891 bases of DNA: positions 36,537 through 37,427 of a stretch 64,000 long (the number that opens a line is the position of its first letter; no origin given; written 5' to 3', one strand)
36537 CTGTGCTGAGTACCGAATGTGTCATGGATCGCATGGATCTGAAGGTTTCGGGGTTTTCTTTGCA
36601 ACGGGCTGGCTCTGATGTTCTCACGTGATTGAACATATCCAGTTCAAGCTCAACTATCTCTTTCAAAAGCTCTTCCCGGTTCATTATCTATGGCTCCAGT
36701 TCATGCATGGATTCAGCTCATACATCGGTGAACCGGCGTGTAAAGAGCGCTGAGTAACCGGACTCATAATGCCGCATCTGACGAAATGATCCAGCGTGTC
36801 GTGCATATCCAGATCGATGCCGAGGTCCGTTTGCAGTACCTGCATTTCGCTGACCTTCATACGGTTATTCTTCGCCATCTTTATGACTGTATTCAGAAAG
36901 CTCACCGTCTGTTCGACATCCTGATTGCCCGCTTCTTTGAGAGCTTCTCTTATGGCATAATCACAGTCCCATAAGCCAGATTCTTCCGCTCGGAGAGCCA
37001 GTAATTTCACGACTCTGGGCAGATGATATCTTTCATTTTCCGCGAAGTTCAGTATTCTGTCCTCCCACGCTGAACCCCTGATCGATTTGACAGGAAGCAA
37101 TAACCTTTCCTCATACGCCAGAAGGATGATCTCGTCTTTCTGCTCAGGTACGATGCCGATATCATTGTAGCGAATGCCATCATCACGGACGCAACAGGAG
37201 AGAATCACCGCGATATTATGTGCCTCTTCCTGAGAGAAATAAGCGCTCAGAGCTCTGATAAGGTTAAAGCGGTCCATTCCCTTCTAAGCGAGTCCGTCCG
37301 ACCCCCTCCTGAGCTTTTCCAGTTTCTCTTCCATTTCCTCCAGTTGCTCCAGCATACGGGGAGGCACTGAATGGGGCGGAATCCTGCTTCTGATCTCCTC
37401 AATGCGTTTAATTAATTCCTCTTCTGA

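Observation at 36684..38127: Tandem, strongly diverged paralogous proteins of unknown family with a tiny acidic ORF between them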

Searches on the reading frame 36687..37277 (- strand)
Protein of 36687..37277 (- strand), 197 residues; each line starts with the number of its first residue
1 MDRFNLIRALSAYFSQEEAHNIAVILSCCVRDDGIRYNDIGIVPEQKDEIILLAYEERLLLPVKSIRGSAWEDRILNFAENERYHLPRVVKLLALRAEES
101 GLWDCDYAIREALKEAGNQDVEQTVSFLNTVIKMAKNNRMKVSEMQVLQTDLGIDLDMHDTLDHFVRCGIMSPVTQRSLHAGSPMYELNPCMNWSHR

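Call 4: search_protein_families(library=pfam, proteins=[window:36687-37277:-], max_evalue=1)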
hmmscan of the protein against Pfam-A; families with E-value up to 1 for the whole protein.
window:36687-37277:- (197 aa): 0 families

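Call 5: search_protein_families(library=ncbifam, proteins=[window:36687-37277:-], max_evalue=1)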
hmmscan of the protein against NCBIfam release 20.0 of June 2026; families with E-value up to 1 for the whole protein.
window:36687-37277:- (197 aa): 0 families

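Call 6: find_homologous_proteins(query=window:36687-37277:-)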
Query window:36687-37277:- (197 aa): 33 proteins with E <= 0.001 among 143 candidates.
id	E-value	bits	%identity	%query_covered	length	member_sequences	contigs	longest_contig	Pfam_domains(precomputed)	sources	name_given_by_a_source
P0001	3.3e-128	443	100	100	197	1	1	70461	PF27374.1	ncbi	ncbi:MAG: hypothetical protein R6U89_04600 [Dehalococcoidia bacterium]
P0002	1.6e-69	252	60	97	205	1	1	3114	PF27374.1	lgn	-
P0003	8.5e-69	249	58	96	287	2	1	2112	PF27374.1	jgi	-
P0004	1.8e-65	238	58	97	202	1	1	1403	PF27374.1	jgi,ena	-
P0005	2.4e-64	235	55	96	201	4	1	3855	PF27374.1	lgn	-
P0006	6.5e-64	233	55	96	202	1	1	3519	PF27374.1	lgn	-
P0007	7.2e-64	233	55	96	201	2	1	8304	PF27374.1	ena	-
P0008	1.6e-63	232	55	96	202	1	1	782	PF27374.1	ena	-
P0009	2.2e-62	228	55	97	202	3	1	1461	PF27374.1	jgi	-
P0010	6.4e-62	227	55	96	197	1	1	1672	PF27374.1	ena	-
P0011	1.7e-61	226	53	96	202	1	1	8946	PF27374.1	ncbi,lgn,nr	ncbi:MAG: hypothetical protein SVM79_01895 [Chloroflexota bacterium]|nr:hypothetical protein [Chloro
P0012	3.8e-60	221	53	97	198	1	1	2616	PF27374.1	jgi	jgi:hypothetical protein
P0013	4.0e-60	221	54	96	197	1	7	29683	PF27374.1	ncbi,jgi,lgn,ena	-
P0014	2.4e-59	218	53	98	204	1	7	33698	PF27374.1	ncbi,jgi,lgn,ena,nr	ncbi:MAG: hypothetical protein HOC20_06960 [Chloroflexi bacterium]|jgi:hypothetical protein|nr:hypot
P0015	5.2e-59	217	54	96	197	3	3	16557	PF27374.1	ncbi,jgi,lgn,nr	ncbi:MAG: hypothetical protein HQ553_13130 [Chloroflexi bacterium]|nr:hypothetical protein [Chlorofl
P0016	1.0e-58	216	52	97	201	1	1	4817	PF27374.1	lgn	-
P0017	1.5e-58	216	53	98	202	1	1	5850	PF27374.1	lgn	-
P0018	1.8e-58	216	52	97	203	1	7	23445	PF27374.1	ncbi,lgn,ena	-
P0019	7.9e-58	214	51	97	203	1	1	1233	PF27374.1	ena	-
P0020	9.9e-58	213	52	95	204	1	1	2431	PF27374.1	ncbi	-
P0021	3.6e-55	205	51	96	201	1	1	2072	PF27374.1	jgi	-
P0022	1.2e-54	203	52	97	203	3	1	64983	PF27374.1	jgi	-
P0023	2.9e-54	202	53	96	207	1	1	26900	PF27374.1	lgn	-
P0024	7.1e-54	201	51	96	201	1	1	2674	PF27374.1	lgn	-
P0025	1.9e-53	199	52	96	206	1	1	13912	PF27374.1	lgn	-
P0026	4.5e-53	198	51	96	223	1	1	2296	PF27374.1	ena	-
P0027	5.2e-53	198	51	96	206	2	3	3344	PF27374.1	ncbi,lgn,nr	ncbi:MAG: hypothetical protein FJZ95_06985 [Chloroflexi bacterium]|nr:hypothetical protein [Chlorofl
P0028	1.1e-52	197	51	96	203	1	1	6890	PF27374.1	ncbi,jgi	ncbi:MAG: hypothetical protein WC749_09265 [Dehalococcoidia bacterium]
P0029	3.7e-48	182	47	96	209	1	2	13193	PF27374.1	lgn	-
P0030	8.6e-47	178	46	97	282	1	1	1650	PF27374.1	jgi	jgi:hypothetical protein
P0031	3.6e-45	172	46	93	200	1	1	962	PF27374.1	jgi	jgi:hypothetical protein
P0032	1.7e-40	157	51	73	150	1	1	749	PF27374.1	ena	-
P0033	5.7e-18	84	37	95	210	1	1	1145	PF27374.1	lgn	-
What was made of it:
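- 36684..37277 (-): Gene A: 197-aa A-type (derived) member of the AF_2141 family, the downstream gene of the pair. 100% identical to R6U89_04600, with precomputed PF27374 (call 6).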

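Call 10: find_encoding_contigs(protein=P0014, flank=6000, max_places=2)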
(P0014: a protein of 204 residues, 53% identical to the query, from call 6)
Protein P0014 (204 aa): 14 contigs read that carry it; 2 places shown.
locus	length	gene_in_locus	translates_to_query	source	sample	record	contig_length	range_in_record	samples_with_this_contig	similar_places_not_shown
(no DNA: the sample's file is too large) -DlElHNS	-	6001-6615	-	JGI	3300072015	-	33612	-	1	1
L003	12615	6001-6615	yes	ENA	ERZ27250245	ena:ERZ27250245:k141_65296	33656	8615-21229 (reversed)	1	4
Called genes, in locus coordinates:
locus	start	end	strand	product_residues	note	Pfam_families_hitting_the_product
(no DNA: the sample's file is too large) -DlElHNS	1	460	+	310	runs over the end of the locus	PF00378:ECH_1, PF16113:ECH_2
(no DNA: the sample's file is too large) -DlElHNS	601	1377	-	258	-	PF02146:SIR2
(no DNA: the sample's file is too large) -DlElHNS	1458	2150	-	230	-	-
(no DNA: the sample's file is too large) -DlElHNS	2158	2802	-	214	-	PF00702:Hydrolase, PF13419:HAD_2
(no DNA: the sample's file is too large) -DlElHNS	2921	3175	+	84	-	-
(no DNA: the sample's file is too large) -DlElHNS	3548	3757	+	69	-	PF09723:Zn_ribbon_8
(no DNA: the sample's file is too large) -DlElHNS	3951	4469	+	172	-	PF01592:NifU_N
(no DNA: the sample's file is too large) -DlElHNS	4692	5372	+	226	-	PF00881:Nitroreductase, PF14512:TM1586_NiRdase (faint)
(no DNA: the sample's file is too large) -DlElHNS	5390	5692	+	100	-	PF01910:Thiamine_BP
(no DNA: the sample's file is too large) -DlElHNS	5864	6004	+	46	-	-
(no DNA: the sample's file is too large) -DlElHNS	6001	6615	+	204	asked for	PF27374:AF_2141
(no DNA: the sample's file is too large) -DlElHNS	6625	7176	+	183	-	PF13526:DUF4125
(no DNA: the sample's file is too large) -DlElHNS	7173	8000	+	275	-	PF23023:Anti-Pycsar_Apyc1 (weak), PF00753:Lactamase_B, PF12706:Lactamase_B_2 (weak)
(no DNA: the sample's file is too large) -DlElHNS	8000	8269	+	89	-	PF27306:AF_2379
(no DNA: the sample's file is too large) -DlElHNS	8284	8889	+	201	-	PF01121:CoaE, PF13238:AAA_18 (faint)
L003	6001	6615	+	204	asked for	PF27374:AF_2141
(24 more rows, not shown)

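Call 14: search_solved_structures(query=A1, max_evalue=10, show_alignments=2)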
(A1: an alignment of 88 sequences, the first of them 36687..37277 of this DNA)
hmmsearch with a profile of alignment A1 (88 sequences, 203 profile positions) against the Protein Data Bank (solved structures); distinct sequences matched with E-value up to 10: 10.
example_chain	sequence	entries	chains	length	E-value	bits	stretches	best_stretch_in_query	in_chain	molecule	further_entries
4me2_A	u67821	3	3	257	0.14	14.7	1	83-144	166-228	Uncharacterized protein | THA8 RNA binding protein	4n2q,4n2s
8unf_E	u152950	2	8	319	0.27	13.7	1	116-152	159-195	Sliding-clamp-loader large subunit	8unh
8uk9_B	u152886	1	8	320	0.27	13.7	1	116-152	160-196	Sliding-clamp-loader large subunit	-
3u5z_B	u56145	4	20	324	0.28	13.7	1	116-152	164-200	DNA polymerase accessory protein 44 | Sliding-clamp-loader large subunit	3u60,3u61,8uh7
2fyh_A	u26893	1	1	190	0.69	12.4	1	113-149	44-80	putative integral membrane transport protein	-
1vdx_A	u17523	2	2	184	1.1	11.8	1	113-149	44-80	Hypothetical protein PH0099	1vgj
6e9r_B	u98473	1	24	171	1.8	11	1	91-159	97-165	DHF46 filament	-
8pjv_A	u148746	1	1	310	2.2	10.7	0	58-71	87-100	SAKe6DR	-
8pjt_A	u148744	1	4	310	2.3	10.7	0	58-71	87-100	SAKe6DEref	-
5cwl_A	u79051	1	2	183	3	10.3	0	80-138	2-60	Designed helical repeat protein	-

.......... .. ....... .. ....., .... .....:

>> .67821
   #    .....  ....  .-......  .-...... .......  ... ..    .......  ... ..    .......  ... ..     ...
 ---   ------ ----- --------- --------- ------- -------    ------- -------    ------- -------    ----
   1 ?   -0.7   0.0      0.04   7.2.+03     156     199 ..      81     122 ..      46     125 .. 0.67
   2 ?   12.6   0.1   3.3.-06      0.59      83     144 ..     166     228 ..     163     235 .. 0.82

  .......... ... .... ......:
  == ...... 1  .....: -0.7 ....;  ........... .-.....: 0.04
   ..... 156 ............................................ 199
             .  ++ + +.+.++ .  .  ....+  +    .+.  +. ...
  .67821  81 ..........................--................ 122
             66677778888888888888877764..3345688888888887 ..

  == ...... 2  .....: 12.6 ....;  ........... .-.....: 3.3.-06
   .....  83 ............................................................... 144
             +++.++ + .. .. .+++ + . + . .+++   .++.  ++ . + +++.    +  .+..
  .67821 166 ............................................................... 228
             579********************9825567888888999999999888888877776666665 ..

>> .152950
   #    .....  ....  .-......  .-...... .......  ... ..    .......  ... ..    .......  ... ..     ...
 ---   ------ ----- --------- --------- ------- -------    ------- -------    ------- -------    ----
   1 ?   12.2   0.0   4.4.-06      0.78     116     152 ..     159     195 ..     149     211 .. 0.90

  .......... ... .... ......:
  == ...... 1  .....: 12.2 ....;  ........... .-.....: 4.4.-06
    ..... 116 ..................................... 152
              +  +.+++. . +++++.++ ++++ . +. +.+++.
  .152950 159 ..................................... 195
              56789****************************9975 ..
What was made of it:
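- No match to any enzyme family in Pfam, NCBIfam or PDB (calls 4, 5, 14).
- Tried and rejected: (2) A profile search against PDB sequences gave nothing below E=0.1 (call 14).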

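Call 20: predict_structure(alignment_id=A1)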
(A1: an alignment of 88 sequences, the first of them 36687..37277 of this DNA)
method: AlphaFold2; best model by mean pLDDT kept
length: 197 residues; sequences in the alignment: 88
mean_pLDDT: 94.5   pTM: 0.91
mean pLDDT of the five models: 94.5, 93.8, 93.7, 93.5, 93.4
residues with pLDDT >= 90: 173; 70-90: 18; 50-70: 6; < 50: 0
segments of 3 or more residues with pLDDT < 50: none
pLDDT, mean of each block of 10 residues (from residue 1): 93 98 97 95 97 98 86 92 97 98 97 97 98 96 97 97 98 78 91 88
secondary structure, 60 per line:
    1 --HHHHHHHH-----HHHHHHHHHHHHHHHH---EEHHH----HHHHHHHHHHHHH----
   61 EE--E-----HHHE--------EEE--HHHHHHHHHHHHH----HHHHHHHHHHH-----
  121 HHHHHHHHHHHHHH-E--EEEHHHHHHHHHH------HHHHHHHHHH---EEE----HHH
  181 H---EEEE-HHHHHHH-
elements in order: H3-10 H16-31 H44-56 E83-85 H88-100 H105-115 H121-134 E139-141 H142-151 H158-167 E171-173 H178-181 E185-188 H190-196
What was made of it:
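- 36684..37277 (-): AlphaFold2 model pLDDT 94.5, pTM 0.91, winged-helix content (call 20).
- On Kite proteins (ScpB/MukE/Nse1-3/JetB): The model has a canonical C-terminal winged helix and an N-terminal winged-helix-like module (call 20).
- Fold: pLDDT 94.5, pTM 0.91 (call 20).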

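Call 21: find_encoding_contigs(protein=P0011, flank=5000, max_places=1)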
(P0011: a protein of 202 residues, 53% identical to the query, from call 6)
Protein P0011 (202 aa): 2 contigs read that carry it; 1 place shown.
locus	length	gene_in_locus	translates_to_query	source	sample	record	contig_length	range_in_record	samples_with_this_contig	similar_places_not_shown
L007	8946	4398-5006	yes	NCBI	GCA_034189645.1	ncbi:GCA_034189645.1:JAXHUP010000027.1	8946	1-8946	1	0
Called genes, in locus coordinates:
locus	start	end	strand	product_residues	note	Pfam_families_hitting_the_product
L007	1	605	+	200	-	PF13526:DUF4125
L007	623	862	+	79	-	PF09723:Zn_ribbon_8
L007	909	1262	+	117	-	PF02579:Nitro_FeMo-Co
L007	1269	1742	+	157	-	PF01592:NifU_N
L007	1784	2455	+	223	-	PF00881:Nitroreductase, PF14512:TM1586_NiRdase (faint)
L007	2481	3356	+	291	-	PF01937:ARMT1-like_dom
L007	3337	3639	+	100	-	PF01910:Thiamine_BP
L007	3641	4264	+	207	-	PF27374:AF_2141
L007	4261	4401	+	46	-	-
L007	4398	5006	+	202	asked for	PF27374:AF_2141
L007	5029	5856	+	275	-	PF23023:Anti-Pycsar_Apyc1 (weak), PF00753:Lactamase_B, PF12706:Lactamase_B_2 (weak)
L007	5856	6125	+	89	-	PF27306:AF_2379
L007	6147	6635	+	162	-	PF11136:DUF2889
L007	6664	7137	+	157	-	PF11136:DUF2889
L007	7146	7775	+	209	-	PF02811:PHP, PF13263:PHP_C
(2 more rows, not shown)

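Call 22: find_encoding_contigs(protein=P0018, flank=6000, max_places=1)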
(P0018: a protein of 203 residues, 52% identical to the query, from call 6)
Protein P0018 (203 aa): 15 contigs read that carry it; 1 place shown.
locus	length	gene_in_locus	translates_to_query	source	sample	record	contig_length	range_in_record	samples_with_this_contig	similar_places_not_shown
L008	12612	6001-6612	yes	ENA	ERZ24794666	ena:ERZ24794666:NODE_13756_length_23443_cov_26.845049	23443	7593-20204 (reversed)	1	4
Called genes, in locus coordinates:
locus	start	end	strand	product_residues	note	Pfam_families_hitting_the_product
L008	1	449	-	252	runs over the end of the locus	PF02146:SIR2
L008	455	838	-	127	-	-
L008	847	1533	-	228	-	-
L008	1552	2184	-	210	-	PF00702:Hydrolase, PF13419:HAD_2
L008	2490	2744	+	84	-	-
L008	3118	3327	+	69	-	PF09723:Zn_ribbon_8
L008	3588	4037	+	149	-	PF01592:NifU_N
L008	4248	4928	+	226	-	PF00881:Nitroreductase, PF14512:TM1586_NiRdase (faint)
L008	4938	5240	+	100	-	PF01910:Thiamine_BP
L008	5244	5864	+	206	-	PF27374:AF_2141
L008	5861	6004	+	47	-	-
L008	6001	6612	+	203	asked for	PF27374:AF_2141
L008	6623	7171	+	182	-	PF13526:DUF4125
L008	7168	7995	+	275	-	PF23023:Anti-Pycsar_Apyc1, PF00753:Lactamase_B, PF12706:Lactamase_B_2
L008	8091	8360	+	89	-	PF27306:AF_2379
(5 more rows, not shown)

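Call 23: find_encoding_contigs(protein=P0022, flank=6000, max_places=1)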
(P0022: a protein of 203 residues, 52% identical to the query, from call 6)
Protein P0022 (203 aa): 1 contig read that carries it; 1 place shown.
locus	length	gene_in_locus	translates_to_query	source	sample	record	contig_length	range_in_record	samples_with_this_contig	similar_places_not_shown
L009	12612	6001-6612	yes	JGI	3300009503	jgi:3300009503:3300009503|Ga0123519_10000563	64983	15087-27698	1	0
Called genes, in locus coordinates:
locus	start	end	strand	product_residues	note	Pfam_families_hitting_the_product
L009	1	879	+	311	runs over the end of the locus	PF00378:ECH_1, PF16113:ECH_2, PF13248:Zn_ribbon_3 (weak), PF24463:DUF7577 (faint)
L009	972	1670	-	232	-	-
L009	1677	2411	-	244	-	PF00702:Hydrolase, PF13419:HAD_2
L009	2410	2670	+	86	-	-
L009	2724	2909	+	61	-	PF09723:Zn_ribbon_8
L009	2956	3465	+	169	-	PF13526:DUF4125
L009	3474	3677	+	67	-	PF09723:Zn_ribbon_8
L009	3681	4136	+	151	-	PF01592:NifU_N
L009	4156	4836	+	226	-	PF00881:Nitroreductase, PF14512:TM1586_NiRdase (faint)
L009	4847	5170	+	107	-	PF01910:Thiamine_BP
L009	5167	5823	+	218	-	PF27374:AF_2141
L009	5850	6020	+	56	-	-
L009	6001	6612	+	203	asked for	PF27374:AF_2141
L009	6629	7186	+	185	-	PF13526:DUF4125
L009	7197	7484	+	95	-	PF27306:AF_2379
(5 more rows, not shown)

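Call 33: search_protein_representatives(alignment_id=A1)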
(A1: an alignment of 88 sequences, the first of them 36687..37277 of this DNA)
Query: 88 sequences, 203 profile positions. Proteins with E-value up to 0.001 (for the whole library): 244; up to 1e-10: 182; up to 1e-30: 87. The best 150 are listed.
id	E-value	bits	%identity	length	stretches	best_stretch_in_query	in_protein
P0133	9.4e-123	423.4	-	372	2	3-201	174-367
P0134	1.4e-109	380.4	-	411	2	3-201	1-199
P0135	1.2e-105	367.6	-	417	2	4-199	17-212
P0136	1.2e-101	354.5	-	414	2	4-201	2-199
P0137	3.7e-70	251.7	-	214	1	3-201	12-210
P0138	3.2e-67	242.1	-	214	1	3-201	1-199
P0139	4.3e-63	228.6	-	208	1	3-198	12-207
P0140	3.7e-62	225.6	-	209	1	4-197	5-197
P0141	5.2e-62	225.1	-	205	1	3-199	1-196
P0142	9.4e-60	217.7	-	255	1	3-198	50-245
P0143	1.3e-59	217.3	-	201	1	3-197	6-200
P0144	6.0e-59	215.1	-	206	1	4-201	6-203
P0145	9.1e-58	211.2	-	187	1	18-199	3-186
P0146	1.7e-57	210.3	-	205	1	3-201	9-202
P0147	1.2e-56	207.5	-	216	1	4-201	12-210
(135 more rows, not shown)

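Call 43: fold_search(model_id=the predicted structure, library=pdb)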
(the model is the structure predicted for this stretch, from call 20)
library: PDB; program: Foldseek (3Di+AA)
matches with E <= 10: 775; with E <= 0.001: 0
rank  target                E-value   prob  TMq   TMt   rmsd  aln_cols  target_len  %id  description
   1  5bqt_A                1.3e-02  0.75  0.30  0.24  25.9       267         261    7  Structure of TrmBL2, an archaeal chromatin protein, shows a novel mode of DNA binding. (released 2015-09-02)
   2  5loe_B                1.5e-02  0.69  0.30  0.24  20.9       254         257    8  Structure of full length Cody from Bacillus subtilis in complex with Ile (released 2017-01-11)
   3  7a6h_O                1.7e-02  0.85  0.32  0.15  11.1       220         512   12  Cryo-EM structure of human apo RNA Polymerase III (released 2021-02-03)
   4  7z1l_O                1.8e-02  0.91  0.32  0.14   9.8       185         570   11  Structure of yeast RNA Polymerase III Pre-Termination Complex (PTC) (released 2022-08-31)
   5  7d58_O                1.8e-02  0.66  0.28  0.13  13.4       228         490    9  cryo-EM structure of human RNA polymerase III in elongating state (released 2021-02-17)
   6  8cli_A                1.8e-02  0.57  0.24  0.10  15.1       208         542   12  TFIIIC TauB-DNA monomer (released 2023-06-21)
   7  7z1o_O                1.9e-02  0.87  0.31  0.14  10.2       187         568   11  Structure of yeast RNA Polymerase III PTC + NTPs (released 2022-08-31)
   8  2w57_A                2.3e-02  1.00  0.31  0.44   3.2        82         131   22  Crystal structure of the Vibrio cholerae ferric uptake regulator (Fur) reveals structural rearrangement of the DNA-bin (released 2009-01-20)
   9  9a6f_A                2.3e-02  0.72  0.31  0.25  18.1       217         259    8  Integrative model of CODY-YPPF by crosslinking MS and deep learning (released 2024-09-18)
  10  8c7t_A                2.4e-02  0.75  0.29  0.23  19.3       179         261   11  Unliganded transcriptional pleiotropic repressor CodY from Enterococcus faecalis (released 2023-06-28)
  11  1mzb                  2.5e-02  1.00  0.31  0.43   3.3        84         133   17  Ferric uptake regulator (released 2003-10-07)
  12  5oqj_W                2.8e-02  0.97  0.29  0.23  10.7       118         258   11  STRUCTURE OF YEAST TRANSCRIPTION PRE-INITIATION COMPLEX WITH TFIIH (released 2018-04-25)
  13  5oqm_W                2.8e-02  0.97  0.29  0.23  10.7       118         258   11  STRUCTURE OF YEAST TRANSCRIPTION PRE-INITIATION COMPLEX WITH TFIIH AND CORE MEDIATOR (released 2018-05-09)
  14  6gyl_W                3.2e-02  0.96  0.29  0.30  10.7       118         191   11  Structure of a yeast closed complex with distorted DNA (core CCdist) (released 2018-12-05)
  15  3bz6                  3.5e-02  0.77  0.30  0.35  14.8       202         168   13  Crystal structure of a conserved protein of unknown function from Pseudomonas syringae pv. tomato str. DC3000 (released 2008-02-05)
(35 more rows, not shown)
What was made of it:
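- Closest known: YceH/DUF480 and other bacterial tandem-WH proteins of unknown role. Same: Small bacterial proteins with two winged-helix domains; weak Foldseek hits (call 43).
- Foldseek whole-chain TM is at most 0.35 and E at least 0.01 (call 43).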
